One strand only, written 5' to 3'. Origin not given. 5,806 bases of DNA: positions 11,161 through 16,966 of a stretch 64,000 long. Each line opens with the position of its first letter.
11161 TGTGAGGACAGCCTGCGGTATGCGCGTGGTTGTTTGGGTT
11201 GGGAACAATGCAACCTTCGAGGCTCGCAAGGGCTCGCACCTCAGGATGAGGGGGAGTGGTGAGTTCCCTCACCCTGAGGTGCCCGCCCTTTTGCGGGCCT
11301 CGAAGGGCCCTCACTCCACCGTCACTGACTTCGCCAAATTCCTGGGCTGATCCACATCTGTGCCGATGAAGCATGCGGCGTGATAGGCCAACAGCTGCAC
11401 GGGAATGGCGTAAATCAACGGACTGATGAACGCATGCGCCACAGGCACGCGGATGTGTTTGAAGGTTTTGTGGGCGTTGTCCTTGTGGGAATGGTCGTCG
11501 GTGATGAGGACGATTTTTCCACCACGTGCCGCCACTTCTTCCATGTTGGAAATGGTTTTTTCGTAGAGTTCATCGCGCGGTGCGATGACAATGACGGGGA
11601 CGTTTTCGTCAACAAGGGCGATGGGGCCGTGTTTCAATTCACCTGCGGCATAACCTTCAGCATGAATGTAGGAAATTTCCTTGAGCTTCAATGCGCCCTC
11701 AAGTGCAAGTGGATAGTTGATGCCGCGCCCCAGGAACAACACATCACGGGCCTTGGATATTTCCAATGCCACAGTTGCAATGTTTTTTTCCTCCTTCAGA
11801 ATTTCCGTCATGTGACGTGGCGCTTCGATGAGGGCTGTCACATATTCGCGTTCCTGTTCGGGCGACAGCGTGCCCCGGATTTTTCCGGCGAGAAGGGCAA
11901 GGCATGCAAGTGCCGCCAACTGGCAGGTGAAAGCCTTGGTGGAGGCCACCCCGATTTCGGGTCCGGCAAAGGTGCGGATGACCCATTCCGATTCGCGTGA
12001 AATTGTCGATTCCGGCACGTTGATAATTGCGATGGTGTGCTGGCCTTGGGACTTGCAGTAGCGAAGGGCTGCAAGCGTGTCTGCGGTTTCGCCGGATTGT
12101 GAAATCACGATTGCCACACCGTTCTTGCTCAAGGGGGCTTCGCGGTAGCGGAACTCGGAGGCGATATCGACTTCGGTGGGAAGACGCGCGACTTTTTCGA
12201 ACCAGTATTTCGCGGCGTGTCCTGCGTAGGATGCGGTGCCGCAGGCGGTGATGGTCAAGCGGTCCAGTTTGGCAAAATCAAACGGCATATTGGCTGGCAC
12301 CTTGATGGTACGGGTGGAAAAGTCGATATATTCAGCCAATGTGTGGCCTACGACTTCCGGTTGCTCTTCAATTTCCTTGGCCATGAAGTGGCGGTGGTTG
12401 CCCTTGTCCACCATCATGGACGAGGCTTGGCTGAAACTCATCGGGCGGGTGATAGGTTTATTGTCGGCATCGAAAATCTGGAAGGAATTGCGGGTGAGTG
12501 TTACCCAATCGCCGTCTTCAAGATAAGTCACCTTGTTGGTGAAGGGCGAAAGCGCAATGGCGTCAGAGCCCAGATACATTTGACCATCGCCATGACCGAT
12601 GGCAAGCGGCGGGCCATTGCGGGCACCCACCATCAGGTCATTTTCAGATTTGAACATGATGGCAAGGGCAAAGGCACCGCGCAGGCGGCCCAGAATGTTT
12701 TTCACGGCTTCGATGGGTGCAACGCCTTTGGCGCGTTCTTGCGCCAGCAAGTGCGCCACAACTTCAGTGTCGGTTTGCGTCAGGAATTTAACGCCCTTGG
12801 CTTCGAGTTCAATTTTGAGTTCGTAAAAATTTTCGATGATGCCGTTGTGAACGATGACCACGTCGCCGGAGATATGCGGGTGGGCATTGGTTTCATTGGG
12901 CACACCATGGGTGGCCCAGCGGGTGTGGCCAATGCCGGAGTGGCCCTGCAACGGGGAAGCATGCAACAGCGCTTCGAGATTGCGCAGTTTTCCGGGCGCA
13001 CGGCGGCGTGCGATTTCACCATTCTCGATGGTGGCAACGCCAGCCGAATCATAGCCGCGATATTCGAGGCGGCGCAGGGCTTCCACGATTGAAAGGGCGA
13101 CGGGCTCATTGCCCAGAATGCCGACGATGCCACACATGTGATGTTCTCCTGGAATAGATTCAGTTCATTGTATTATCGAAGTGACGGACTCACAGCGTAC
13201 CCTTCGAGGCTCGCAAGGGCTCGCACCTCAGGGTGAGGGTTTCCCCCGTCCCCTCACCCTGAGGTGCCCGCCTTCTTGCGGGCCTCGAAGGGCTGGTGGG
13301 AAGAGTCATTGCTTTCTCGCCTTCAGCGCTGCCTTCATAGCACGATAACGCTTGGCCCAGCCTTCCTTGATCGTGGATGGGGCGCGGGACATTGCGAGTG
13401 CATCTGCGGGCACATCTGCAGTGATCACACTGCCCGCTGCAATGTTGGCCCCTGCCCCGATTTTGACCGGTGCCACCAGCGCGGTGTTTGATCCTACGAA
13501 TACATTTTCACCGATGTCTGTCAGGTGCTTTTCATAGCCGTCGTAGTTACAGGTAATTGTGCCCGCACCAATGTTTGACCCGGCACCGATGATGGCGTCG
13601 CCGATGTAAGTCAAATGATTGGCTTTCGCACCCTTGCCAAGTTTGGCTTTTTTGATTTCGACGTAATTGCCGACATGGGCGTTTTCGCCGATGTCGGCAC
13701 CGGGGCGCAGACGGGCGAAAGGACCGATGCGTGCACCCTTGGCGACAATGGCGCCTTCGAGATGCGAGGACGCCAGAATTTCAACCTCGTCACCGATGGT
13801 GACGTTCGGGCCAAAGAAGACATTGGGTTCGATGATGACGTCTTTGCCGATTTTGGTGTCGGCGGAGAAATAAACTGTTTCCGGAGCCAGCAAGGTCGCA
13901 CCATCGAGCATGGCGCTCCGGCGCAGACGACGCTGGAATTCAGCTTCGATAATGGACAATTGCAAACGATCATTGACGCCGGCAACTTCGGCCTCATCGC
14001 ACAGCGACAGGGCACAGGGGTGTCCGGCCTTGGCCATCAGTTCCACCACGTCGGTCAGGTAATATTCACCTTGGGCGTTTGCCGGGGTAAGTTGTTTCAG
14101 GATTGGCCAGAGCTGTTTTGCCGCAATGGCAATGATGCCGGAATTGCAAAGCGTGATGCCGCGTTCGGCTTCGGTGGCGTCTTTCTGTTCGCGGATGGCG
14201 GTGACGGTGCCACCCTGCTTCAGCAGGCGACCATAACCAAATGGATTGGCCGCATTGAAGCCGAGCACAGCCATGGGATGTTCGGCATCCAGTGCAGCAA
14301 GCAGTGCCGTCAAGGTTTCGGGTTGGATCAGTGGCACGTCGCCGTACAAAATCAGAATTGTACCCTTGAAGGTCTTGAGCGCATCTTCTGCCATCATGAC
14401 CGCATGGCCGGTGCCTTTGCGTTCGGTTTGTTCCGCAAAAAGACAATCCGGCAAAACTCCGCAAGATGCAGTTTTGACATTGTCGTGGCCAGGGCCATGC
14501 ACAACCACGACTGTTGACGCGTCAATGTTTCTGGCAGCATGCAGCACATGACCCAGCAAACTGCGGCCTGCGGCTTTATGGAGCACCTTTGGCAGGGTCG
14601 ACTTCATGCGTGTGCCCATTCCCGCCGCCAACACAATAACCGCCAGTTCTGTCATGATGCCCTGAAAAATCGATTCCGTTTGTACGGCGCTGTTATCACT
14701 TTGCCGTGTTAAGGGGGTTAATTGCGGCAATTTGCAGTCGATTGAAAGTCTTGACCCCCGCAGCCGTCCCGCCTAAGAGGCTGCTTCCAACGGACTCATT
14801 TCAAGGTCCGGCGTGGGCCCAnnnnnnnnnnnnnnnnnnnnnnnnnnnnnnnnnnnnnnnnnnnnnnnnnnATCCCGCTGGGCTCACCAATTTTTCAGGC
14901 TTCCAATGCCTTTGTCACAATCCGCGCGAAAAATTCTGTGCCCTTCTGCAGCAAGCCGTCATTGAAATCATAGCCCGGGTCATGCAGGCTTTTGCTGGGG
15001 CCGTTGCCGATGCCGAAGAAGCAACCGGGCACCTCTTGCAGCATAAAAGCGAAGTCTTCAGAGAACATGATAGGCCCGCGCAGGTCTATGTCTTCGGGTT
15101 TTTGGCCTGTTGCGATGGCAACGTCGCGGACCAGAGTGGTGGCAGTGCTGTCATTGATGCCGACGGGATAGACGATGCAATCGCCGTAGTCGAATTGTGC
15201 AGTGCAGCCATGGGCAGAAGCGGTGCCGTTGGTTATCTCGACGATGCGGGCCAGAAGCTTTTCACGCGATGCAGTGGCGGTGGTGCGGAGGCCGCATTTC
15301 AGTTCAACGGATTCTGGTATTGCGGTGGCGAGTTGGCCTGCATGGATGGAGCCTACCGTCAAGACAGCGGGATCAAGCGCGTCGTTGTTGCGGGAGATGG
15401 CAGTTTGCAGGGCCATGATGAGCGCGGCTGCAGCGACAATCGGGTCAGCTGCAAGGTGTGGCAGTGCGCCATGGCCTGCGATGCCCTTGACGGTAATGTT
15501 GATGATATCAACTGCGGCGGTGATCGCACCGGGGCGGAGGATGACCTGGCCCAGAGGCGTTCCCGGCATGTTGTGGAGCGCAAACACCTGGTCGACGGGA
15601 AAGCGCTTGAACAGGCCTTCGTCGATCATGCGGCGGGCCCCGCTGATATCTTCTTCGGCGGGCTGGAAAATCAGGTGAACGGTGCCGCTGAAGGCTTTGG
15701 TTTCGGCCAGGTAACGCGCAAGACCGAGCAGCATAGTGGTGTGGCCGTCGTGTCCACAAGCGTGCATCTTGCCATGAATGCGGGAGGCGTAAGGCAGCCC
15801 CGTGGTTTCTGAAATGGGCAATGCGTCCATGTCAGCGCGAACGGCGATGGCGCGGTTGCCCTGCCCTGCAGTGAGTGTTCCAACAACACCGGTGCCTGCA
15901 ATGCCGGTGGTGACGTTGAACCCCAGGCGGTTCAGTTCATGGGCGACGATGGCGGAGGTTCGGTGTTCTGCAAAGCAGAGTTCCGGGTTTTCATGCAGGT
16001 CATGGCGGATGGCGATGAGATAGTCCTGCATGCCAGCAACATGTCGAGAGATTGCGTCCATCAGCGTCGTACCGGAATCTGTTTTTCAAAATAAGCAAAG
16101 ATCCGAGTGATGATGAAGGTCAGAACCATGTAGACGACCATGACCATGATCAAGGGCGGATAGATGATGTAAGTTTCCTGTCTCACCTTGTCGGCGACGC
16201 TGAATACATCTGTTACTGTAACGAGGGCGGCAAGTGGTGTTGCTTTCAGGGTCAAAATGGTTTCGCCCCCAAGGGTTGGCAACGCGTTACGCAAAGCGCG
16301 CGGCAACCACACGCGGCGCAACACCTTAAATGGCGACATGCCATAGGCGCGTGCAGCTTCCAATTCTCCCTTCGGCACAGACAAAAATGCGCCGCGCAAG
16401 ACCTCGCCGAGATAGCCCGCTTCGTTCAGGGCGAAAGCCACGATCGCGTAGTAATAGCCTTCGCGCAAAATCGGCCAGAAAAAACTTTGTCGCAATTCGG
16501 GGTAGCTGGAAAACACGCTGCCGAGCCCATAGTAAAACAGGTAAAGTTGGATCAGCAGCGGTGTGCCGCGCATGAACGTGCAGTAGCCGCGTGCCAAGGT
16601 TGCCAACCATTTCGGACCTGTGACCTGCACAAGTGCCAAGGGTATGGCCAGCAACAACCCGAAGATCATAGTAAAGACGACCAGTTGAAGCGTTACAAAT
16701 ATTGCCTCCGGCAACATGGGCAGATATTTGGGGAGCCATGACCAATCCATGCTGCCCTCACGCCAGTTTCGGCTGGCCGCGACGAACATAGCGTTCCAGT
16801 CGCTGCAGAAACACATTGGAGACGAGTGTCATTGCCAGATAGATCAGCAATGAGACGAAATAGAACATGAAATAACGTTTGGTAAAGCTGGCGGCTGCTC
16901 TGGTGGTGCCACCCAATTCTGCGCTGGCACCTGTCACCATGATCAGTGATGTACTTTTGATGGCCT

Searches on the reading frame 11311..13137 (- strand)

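Call 13: search_protein_families(library=ncbifam, proteins=[window:11311-13137:-], max_evalue=0.00001)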
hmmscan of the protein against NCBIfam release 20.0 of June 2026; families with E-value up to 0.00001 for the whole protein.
window:11311-13137:- (608 aa): 17 families
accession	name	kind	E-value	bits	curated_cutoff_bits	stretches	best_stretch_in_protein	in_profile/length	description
NF001484.0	PRK00331.1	subfamily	3e-248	825.1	381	1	1-608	1-601/601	isomerizing glutamine--fructose-6-phosphate transaminase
TIGR01135.1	glmS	equivalog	7.1e-236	784.4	418.05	1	2-608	1-607/607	glutamine--fructose-6-phosphate transaminase (isomerizing)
NF046059.1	NagB_SO3506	equivalog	2.1e-38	132.5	430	1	252-550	4-287/330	glucosamine-6-phosphate deaminase NagB-II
TIGR01134.1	purF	equivalog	2.6e-31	109.5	350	1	2-228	1-231/432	amidophosphoribosyltransferase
NF041128.1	glucosaP_deam_GlmD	equivalog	4e-27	95.3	580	1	327-605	66-321/323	glucosamine-6-phosphate deaminase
TIGR01536.1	asn_synth_AEB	equivalog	6.8e-16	58.4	267.1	1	2-209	1-178/517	asparagine synthase (glutamine-hydrolyzing)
NF006949.0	PRK09431.1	equivalog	1.2e-13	50.5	499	1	69-223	46-192/554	asparagine synthase B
TIGR00274.1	TIGR00274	equivalog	2.3e-11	43.3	302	1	332-411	120-201/291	N-acetylmuramic acid 6-phosphate etherase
NF008481.0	PRK11382.1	equivalog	1.3e-10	41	430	1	290-596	43-329/340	fructoselysine 6-phosphate deglycase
TIGR02815.1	agaS_fam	subfamily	1.5e-09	37.3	529.2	1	251-599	4-355/372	putative sugar isomerase, AgaS family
TIGR03108.1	eps_aminotran_1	hypoth_equivalog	2.7e-09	36.2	816.9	1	68-171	45-138/628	XrtA/PEP-CTERM system amidotransferase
TIGR03104.1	trio_amidotrans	equivalog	3.4e-09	35.5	570.1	1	64-171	40-138/589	N-acetylglutaminylglutamine amidotransferase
NF003915.0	PRK05441.1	subfamily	1.1e-08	34.5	168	1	333-412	126-207/300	N-acetylmuramic acid 6-phosphate etherase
NF009222.0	PRK12570.1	subfamily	1.1e-07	31.1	255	1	332-401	132-201/307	N-acetylmuramic acid 6-phosphate etherase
NF040776.2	AlsR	equivalog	3.2e-07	29.6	400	1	335-391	173-229/279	transcriptional repressor AlsR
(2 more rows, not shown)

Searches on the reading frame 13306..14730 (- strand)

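Call 13: search_protein_families(library=ncbifam, proteins=[window:13306-14730:-], max_evalue=0.00001)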
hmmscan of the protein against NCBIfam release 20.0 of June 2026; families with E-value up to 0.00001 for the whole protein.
window:13306-14730:- (474 aa): 39 families (the best 25 are shown)
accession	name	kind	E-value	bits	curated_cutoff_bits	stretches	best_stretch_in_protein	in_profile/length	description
NF010933.0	PRK14353.1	equivalog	2.2e-194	646.3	505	1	28-473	5-450/453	bifunctional UDP-N-acetylglucosamine diphosphorylase/glucosamine-1-phosphate N-acetyltransferase GlmU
TIGR01173.1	glmU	equivalog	5.1e-154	513.4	366.85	1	30-462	2-450/452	bifunctional UDP-N-acetylglucosamine diphosphorylase/glucosamine-1-phosphate N-acetyltransferase GlmU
NF010932.0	PRK14352.1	equivalog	5.9e-139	463.9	611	1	26-471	4-469/488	bifunctional UDP-N-acetylglucosamine diphosphorylase/glucosamine-1-phosphate N-acetyltransferase GlmU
NF010934.1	PRK14354.1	equivalog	2.2e-138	461.6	450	1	31-460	2-447/447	bifunctional UDP-N-acetylglucosamine diphosphorylase/glucosamine-1-phosphate N-acetyltransferase GlmU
NF010935.0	PRK14355.1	equivalog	9.7e-135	449.7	718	1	26-462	1-456/459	bifunctional UDP-N-acetylglucosamine diphosphorylase/glucosamine-1-phosphate N-acetyltransferase GlmU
NF006986.0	PRK09451.1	equivalog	1.8e-127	425.9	725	1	26-461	3-452/456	bifunctional UDP-N-acetylglucosamine diphosphorylase/glucosamine-1-phosphate N-acetyltransferase GlmU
NF010940.0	PRK14360.1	equivalog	7.2e-125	417.1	602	1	29-462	2-449/452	bifunctional UDP-N-acetylglucosamine diphosphorylase/glucosamine-1-phosphate N-acetyltransferase GlmU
NF010937.0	PRK14357.1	equivalog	2.8e-122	408.8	658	1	31-464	3-444/448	bifunctional UDP-N-acetylglucosamine diphosphorylase/glucosamine-1-phosphate N-acetyltransferase GlmU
NF010936.0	PRK14356.1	equivalog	1.9e-114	383.1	666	1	29-451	6-446/456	bifunctional UDP-N-acetylglucosamine diphosphorylase/glucosamine-1-phosphate N-acetyltransferase GlmU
NF010938.0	PRK14358.1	equivalog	3.1e-114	382.2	500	1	28-465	7-461/481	bifunctional N-acetylglucosamine-1-phosphate uridyltransferase/glucosamine-1-phosphate acetyltransferase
NF010939.0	PRK14359.1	equivalog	4.2e-114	381.5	592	1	28-461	2-426/430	bifunctional UDP-N-acetylglucosamine diphosphorylase/glucosamine-1-phosphate N-acetyltransferase GlmU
TIGR03992.1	Arch_glmU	subfamily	2.4e-51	174.9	292.1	2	31-314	3-277/393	bifunctional sugar-1-phosphate nucleotidylyltransferase/acetyltransferase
NF041173.1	Sug_nt_acttase_Thmprot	equivalog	3.5e-39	134.9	600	2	300-441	239-398/405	bifunctional sugar-1-phosphate nucleotidylyltransferase/acetyltransferase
TIGR03570.1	NeuD_NnaD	subfamily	6.9e-17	61.7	160.8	1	285-354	111-181/202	NeuD/PglB/VioB family sugar acetyltransferase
NF002060.0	PRK00892.1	subfamily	3.8e-15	55.8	207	1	286-391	108-218/345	UDP-3-O-(3-hydroxymyristoyl)glucosamine N-acyltransferase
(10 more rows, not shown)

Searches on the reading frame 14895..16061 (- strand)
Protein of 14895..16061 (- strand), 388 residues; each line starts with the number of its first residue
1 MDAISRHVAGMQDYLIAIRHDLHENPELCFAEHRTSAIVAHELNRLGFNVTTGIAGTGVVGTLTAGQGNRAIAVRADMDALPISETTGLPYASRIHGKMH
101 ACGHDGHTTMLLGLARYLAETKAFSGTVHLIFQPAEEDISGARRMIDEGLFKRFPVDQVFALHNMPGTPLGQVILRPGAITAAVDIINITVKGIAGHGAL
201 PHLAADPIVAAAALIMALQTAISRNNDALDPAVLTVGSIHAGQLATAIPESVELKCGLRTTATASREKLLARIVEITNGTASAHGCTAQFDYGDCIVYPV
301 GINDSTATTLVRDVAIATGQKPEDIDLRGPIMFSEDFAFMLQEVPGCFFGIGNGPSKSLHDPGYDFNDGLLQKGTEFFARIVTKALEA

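Call 13: search_protein_families(library=ncbifam, proteins=[window:14895-16061:-], max_evalue=0.00001)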
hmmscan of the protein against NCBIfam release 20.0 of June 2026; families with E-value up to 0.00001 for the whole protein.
window:14895-16061:- (388 aa): 13 families
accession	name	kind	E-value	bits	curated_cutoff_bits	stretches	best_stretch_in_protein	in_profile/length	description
TIGR01891.1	amidohydrolases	subfamily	7.1e-99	331.4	153.75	1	15-372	1-364/366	amidohydrolase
NF040868.1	carboxypep_CpsA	equivalog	3e-96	322.5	500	1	3-353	3-352/391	carboxypeptidase CpsA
NF038260.1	ectoine_DoeB_2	equivalog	1.2e-95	320.5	550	1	16-382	9-376/378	N(2)-acetyl-L-2,4-diaminobutanoate deacetylase DoeB2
TIGR01246.1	dapE_proteo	equivalog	9.7e-16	57.7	361.8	1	30-279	16-274/370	succinyl-diaminopimelate desuccinylase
NF009557.0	PRK13009.1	equivalog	2.1e-12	46.9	284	1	21-283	11-282/377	succinyl-diaminopimelate desuccinylase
NF009555.0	PRK13004.1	equivalog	1.1e-09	37.7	321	0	187-278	186-280/399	YgeY family selenium metabolism-linked hydrolase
TIGR01879.1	hydantase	subfamily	5.2e-09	35.5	204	1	184-286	207-309/401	hydantoinase/carbamoylase family amidase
TIGR01892.1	AcOrn-deacetyl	equivalog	3.1e-08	33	297.7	1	60-287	50-280/365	acetylornithine deacetylase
NF006771.0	PRK09290.1-5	subfamily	7.6e-08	31.3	399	1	180-291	212-322/413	allantoate amidohydrolase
NF058540.1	Ncarbamyl_ErtE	equivalog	1.6e-07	30.3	520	1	160-291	191-327/418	N-carbamyl-l-glutamate amidohydrolase ErtE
TIGR01910.1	DapE-ArgE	subfamily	8e-07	28.6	217.6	1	121-290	124-289/373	ArgE/DapE family deacylase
NF006365.0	PRK08588.1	subfamily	1e-06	28.3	289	1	95-284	98-282/383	succinyl-diaminopimelate desuccinylase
NF009527.0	PRK12891.1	subfamily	4.7e-06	25.8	461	1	148-325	182-365/426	Zn-dependent hydrolase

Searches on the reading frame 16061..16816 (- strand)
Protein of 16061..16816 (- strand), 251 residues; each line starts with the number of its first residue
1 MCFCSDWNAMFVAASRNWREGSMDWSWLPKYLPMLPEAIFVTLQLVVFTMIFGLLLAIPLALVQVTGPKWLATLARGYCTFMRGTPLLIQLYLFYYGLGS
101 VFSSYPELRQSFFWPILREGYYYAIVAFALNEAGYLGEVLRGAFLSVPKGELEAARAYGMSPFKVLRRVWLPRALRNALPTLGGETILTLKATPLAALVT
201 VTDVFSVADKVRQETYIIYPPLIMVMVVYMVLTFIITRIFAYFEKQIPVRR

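Call 13: search_protein_families(library=ncbifam, proteins=[window:16061-16816:-], max_evalue=0.00001)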
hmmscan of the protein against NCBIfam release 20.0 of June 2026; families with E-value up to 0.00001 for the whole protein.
window:16061-16816:- (251 aa): 12 families
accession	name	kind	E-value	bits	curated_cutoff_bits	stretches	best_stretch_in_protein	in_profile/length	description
NF011651.0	PRK15069.1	subfamily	4.3e-44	150.6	306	1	39-246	23-227/237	histidine ABC transporter permease HisM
NF008336.0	PRK11122.1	equivalog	5.3e-38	130.9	248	1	30-246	3-214/222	arginine ABC transporter permease ArtM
NF011680.0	PRK15100.1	equivalog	2.3e-35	122.4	300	1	32-247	12-214/222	cystine ABC transporter permease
TIGR03004.1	ectoine_ehuC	equivalog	1.8e-32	113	196.95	1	30-247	2-206/214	ectoine/hydroxyectoine ABC transporter permease subunit EhuC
NF007028.0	PRK09494.1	equivalog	7.3e-31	107.7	303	1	23-247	3-216/219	glutamine ABC transporter permease GlnP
TIGR03003.1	ectoine_ehuD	equivalog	4.2e-30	105.3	205.2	1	24-245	2-210/212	ectoine/hydroxyectoine ABC transporter permease subunit EhuD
NF011714.0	PRK15135.1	subfamily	2.2e-27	96.4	319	1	37-246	11-218/228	histidine ABC transporter permease HisQ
NF008337.0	PRK11123.1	equivalog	1.4e-26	93.4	277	1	31-246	4-229/238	arginine ABC transporter permease ArtQ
NF011687.0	PRK15107.1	equivalog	5.2e-23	82.1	318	1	23-246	4-222/224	glutamate/aspartate ABC transporter permease GltK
TIGR01726.1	HEQRo_perm_3TM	subfamily_domain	7.3e-17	61.7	42.2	1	32-142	2-99/99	ABC transporter permease subunit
TIGR01097.1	PhnE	equivalog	3.1e-10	40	216.7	0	25-96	49-121/252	phosphonate ABC transporter, permease protein PhnE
NF008049.0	PRK10782.1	subfamily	2.7e-09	37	212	1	121-236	89-203/217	methionine ABC transporter permease MetI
